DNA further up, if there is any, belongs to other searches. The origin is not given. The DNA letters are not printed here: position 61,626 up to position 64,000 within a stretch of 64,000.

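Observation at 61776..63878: KaiC-like ATPase with three, not two, tandem RecA/KaiC domains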

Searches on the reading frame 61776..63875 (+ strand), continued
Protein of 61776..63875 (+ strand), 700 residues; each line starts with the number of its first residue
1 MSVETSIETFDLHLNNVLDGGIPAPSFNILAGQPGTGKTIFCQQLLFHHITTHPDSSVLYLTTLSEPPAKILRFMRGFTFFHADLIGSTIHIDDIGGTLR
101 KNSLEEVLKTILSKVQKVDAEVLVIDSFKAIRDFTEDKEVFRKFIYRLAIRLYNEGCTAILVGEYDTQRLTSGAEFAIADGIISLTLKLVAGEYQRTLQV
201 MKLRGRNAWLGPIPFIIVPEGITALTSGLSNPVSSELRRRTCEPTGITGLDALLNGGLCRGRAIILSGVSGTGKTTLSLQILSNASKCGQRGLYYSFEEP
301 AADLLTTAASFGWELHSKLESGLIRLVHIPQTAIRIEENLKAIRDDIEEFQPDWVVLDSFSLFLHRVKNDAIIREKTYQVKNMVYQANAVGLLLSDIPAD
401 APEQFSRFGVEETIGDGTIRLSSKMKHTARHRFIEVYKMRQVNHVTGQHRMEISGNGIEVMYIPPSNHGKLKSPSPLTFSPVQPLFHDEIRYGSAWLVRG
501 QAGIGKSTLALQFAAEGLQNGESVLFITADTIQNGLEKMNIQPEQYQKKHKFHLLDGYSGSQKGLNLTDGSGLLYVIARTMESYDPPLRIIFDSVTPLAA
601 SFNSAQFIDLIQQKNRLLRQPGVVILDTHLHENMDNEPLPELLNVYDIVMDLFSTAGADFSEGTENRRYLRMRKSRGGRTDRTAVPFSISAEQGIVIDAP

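Call 36: find_encoding_contigs(protein=P0003, flank=8000, max_places=2)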
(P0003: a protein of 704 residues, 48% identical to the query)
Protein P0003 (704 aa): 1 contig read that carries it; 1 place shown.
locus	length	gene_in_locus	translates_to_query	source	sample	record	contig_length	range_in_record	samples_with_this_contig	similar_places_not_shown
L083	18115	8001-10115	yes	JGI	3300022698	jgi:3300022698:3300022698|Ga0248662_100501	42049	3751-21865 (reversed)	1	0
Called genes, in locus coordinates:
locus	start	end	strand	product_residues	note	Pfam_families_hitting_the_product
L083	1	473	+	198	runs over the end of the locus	PF00398:RrnaAD (weak), PF00891:Methyltransf_2, PF01209:Ubie_methyltran, PF13489:Methyltransf_23, PF13847:Methyltransf_31, PF08241:Methyltransf_11, PF08242:Methyltransf_12, PF13649:Methyltransf_25, +1 more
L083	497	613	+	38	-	-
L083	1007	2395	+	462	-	PF07992:Pyr_redox_2 (weak), PF13454:NAD_binding_9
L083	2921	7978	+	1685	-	PF02743:dCache_1, PF00989:PAS, PF08448:PAS_4, PF13426:PAS_9, PF00989:PAS, PF08448:PAS_4, PF13426:PAS_9, PF08447:PAS_3, +20 more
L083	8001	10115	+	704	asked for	PF06745:ATPase, PF13481:AAA_25, PF23442:DUF7125 (weak), PF03796:DnaB_C (weak), PF13481:AAA_25, PF23442:DUF7125, PF06745:ATPase, PF06745:ATPase, +25 more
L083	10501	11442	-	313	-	PF00376:MerR (weak), PF13411:MerR_1, PF02607:B12-binding_2, PF02310:B12-binding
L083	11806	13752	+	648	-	PF14344:DUF4397, PF02018:CBM_4_9 (faint), PF14344:DUF4397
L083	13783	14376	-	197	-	PF04140:ICMT, PF04191:PEMT (weak)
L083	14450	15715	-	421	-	PF06980:DUF1302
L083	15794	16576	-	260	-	PF07044:DUF1329, PF17131:TP_0789-like, PF07044:DUF1329 (weak)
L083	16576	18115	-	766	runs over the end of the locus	PF03176:MMPL, PF02460:Patched, PF12349:Sterol-sensing, PF03176:MMPL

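Call 37: find_encoding_contigs(protein=P0037, flank=8000, max_places=2)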
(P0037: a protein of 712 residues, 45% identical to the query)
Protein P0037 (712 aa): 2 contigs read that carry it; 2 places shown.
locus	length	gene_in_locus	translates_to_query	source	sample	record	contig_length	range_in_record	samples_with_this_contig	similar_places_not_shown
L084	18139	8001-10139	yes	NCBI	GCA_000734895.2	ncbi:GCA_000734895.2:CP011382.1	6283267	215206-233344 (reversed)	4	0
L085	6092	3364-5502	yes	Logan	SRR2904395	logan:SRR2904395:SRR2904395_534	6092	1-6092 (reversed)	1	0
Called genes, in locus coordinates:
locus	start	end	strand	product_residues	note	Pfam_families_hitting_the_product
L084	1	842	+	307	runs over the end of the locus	PF11845:Tll0287-like, PF00672:HAMP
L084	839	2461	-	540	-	PF12770:CHAT, PF26309:DUF8082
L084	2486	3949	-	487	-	-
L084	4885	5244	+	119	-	PF00903:Glyoxalase, PF13669:Glyoxalase_4 (weak), PF22677:Ble-like_N (faint)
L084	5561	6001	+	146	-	-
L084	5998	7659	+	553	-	PF03796:DnaB_C (faint), PF06745:ATPase, PF08423:Rad51 (faint), PF13481:AAA_25 (faint), PF23442:DUF7125 (weak), PF09848:SLFN-g3_helicase (faint), PF13401:AAA_22 (faint), PF06745:ATPase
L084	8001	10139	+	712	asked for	PF00005:ABC_tran (faint), PF00154:RecA_N (faint), PF03796:DnaB_C (faint), PF06745:ATPase, PF23442:DUF7125 (weak), PF06745:ATPase, PF13481:AAA_25 (weak), PF06745:ATPase, +13 more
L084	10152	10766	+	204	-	PF01841:Transglut_core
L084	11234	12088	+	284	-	PF00582:Usp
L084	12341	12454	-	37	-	PF05151:PsbM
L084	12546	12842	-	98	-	PF00111:Fer2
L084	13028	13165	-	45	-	PF02533:PsbK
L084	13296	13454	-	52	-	-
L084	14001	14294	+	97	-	-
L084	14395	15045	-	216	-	-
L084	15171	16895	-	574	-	PF00395:SLH, PF04966:OprB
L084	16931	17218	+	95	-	-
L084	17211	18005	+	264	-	PF12849:PBP_like_2 (faint), PF01547:SBP_bac_1, PF12974:Phosphonate-bd, PF13531:SBP_bac_11, PF04069:OpuAC (weak)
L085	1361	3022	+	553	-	PF03796:DnaB_C (faint), PF06745:ATPase, PF08423:Rad51 (faint), PF13481:AAA_25 (faint), PF23442:DUF7125 (weak), PF09848:SLFN-g3_helicase (faint), PF13401:AAA_22 (faint), PF06745:ATPase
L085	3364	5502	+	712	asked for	PF00005:ABC_tran (faint), PF00154:RecA_N (faint), PF03796:DnaB_C (faint), PF06745:ATPase, PF23442:DUF7125 (weak), PF06745:ATPase, PF13481:AAA_25 (weak), PF06745:ATPase, +13 more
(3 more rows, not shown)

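Call 38: predict_structure(alignment_id=A1)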
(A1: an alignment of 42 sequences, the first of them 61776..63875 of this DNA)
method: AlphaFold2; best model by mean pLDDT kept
length: 700 residues; sequences in the alignment: 42
mean_pLDDT: 87.8   pTM: 0.78
mean pLDDT of the five models: 87.8, 87.1, 86.4, 85.7, 83.3
residues with pLDDT >= 90: 417; 70-90: 229; 50-70: 29; < 50: 25
segments of 3 or more residues with pLDDT < 50: 1-3, 229-237, 633-637, 658-664
pLDDT, mean of each block of 10 residues (from residue 1): 71 85 93 92 95 94 83 89 92 91 93 96 95 90 95 95 88 89 91 86 88 89 71 48 93 93 94 95 96 96 95 94 96 90 93 96 89 89 92 92 82 88 86 93 90 92 73 82 87 92 91 95 90 88 91 80 73 90 91 89 88 91 92 55 91 68 66 85 90 81
secondary structure, 60 per line:
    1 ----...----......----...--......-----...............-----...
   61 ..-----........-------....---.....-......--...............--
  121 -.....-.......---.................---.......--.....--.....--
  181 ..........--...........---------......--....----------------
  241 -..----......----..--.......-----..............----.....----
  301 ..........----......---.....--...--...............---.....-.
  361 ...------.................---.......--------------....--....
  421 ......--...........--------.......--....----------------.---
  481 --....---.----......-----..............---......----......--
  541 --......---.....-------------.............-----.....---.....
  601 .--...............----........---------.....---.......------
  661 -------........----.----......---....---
elements in order (helices of 4 or more, strands of 3 or more residues): E5-7 H12-17 E22-24 E27-32 H38-52 E58-62 H68-75 E90-94 H96-101 H104-118 E122-126 H128-134 H138-154 E158-164 H167-171 H174-178 E181-190 E193-203 E213-218 E221-224 H248-253 E262-268 H274-287 E292-296 H301-310 H315-320 E324-328 H336-350 E354-358 H360-363 H370-386 E390-396 H411-414 E417-426 E429-439 E448-454 E457-460 E495-500 H506-519 E523-528 H533-538 H543-548 E552-556 H570-582 E588-592 H596-601 H604-618 E623-630 H640-644 E648-654 E668-675 E685-690 E694-697

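Call 43: fold_search(model_id=the predicted structure, library=pdb)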
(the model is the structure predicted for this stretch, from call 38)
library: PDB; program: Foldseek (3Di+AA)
matches with E <= 10: 1950; with E <= 0.001: 1252
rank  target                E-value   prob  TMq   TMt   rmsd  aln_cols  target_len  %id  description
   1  7s65_B                6.5e-39  1.00  0.56  0.83   3.9       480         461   24  Compressed conformation of nighttime state KaiC (released 2021-09-22)
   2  8zn5_F                6.9e-39  1.00  0.55  0.83   4.1       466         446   30  Crystal Structure of Designed Clock Protein KaiC (released 2025-04-16)
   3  3k09_D                1.5e-38  1.00  0.58  0.82   3.1       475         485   25  Crystal structure of the phosphorylation-site mutant S431D of the KaiC circadian clock protein (released 2010-03-31)
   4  8zn6_K                3.1e-38  1.00  0.56  0.83   3.8       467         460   27  Crystal Structure of Designed Clock Protein KaiC (released 2025-04-16)
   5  7s67_A                3.3e-38  1.00  0.58  0.82   3.2       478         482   26  Extended conformation of daytime state KaiC (released 2021-09-22)
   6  7s66_A                3.3e-38  1.00  0.57  0.80   3.8       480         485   25  Extended conformation of nighttime state KaiC (released 2021-09-22)
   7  9ofh_A                3.7e-38  1.00  0.55  0.81   3.9       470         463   26  Extended conformation of dusk state KaiC (released 2025-05-14)
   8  8zn5_B                3.9e-38  1.00  0.55  0.82   4.3       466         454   30  Crystal Structure of Designed Clock Protein KaiC (released 2025-04-16)
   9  8zn6_I                4.2e-38  1.00  0.57  0.83   3.4       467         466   26  Crystal Structure of Designed Clock Protein KaiC (released 2025-04-16)
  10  8wve_B                4.4e-38  1.00  0.56  0.84   3.5       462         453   26  Crystal Structure of Cyanobacterial Circadian Clock Protein KaiC (released 2023-12-27)
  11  7v3x_K                6.9e-38  1.00  0.59  0.85   3.0       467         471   25  Crystal Structure of Cyanobacterial Circadian Clock Protein KaiC (released 2022-04-27)
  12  8zn5_J                7.7e-38  1.00  0.55  0.83   4.1       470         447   31  Crystal Structure of Designed Clock Protein KaiC (released 2025-04-16)
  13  8zn6_D                8.6e-38  1.00  0.56  0.82   3.6       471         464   27  Crystal Structure of Designed Clock Protein KaiC (released 2025-04-16)
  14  8zn6_J                9.1e-38  1.00  0.57  0.83   3.5       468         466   26  Crystal Structure of Designed Clock Protein KaiC (released 2025-04-16)
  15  7dye_A                9.7e-38  1.00  0.57  0.85   3.3       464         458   26  Crystal Structure of Cyanobacterial Circadian Clock Protein KaiC (released 2022-05-18)
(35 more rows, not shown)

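Call 48: find_encoding_contigs(protein=P0085, flank=6000, max_places=1)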
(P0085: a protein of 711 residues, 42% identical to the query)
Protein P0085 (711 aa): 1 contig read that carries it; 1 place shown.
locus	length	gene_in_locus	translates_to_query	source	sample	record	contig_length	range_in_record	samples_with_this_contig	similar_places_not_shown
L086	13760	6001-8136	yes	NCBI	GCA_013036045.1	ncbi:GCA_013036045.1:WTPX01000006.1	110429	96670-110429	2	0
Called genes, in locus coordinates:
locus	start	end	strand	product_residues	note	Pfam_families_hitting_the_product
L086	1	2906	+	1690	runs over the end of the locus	PF01339:CheB_methylest, PF03705:CheR_N, PF01739:CheR, PF13596:PAS_10, PF08448:PAS_4, PF00512:HisKA, PF02518:HATPase_c, PF00072:Response_reg, +3 more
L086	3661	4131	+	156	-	-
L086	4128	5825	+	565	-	PF08423:Rad51 (faint), PF13481:AAA_25 (weak), PF03796:DnaB_C (faint), PF06745:ATPase, PF13191:AAA_16 (faint), PF23442:DUF7125, PF09848:SLFN-g3_helicase (faint), PF06745:ATPase, +2 more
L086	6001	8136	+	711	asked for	PF00154:RecA_N (faint), PF06745:ATPase, PF13481:AAA_25 (weak), PF23442:DUF7125, PF06745:ATPase, PF13481:AAA_25 (weak), PF06745:ATPase, PF14417:MEDS (weak), +15 more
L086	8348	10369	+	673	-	PF02518:HATPase_c, PF00072:Response_reg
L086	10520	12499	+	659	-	PF00072:Response_reg (weak), PF08447:PAS_3 (weak), PF00989:PAS, PF08448:PAS_4, PF13426:PAS_9, PF02518:HATPase_c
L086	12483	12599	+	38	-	-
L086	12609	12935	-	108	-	-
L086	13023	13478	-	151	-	PF20600:ExoX-like_C (weak)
